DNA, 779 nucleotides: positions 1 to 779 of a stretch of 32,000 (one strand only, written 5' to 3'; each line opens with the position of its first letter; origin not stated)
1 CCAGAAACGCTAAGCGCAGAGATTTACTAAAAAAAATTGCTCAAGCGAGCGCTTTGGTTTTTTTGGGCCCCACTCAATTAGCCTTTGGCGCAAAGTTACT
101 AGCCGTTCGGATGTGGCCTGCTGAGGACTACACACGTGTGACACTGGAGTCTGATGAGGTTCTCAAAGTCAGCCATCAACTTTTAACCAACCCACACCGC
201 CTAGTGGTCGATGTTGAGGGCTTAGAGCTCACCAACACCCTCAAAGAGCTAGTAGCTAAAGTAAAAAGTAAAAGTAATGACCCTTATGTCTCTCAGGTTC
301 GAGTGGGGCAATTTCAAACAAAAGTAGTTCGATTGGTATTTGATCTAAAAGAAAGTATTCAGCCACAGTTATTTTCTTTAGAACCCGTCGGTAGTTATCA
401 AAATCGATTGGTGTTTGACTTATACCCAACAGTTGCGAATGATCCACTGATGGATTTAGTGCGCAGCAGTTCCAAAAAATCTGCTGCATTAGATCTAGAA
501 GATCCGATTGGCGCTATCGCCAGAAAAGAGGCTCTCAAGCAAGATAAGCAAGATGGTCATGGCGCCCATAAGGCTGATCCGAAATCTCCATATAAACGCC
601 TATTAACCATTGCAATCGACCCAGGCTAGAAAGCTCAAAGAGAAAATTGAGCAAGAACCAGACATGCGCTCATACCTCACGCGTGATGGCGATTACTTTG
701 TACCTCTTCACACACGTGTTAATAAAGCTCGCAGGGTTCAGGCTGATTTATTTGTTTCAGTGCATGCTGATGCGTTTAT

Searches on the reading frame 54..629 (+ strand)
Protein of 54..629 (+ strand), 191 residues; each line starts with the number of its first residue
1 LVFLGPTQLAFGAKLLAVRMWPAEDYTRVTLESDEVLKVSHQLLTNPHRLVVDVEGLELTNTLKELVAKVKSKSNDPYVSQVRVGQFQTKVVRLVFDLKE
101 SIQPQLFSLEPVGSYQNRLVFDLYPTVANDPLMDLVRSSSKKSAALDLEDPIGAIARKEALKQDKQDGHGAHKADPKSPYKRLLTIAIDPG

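Call 6: search_protein_families(library=pfam, proteins=[window:54-629:+], max_evalue=0.01)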
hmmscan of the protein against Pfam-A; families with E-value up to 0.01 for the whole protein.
window:54-629:+ (191 aa): 1 family
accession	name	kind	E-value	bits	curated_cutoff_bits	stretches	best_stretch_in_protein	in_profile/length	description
PF11741.13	AMIN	-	5e-19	68.7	20.5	1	17-123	1-101/101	AMIN domain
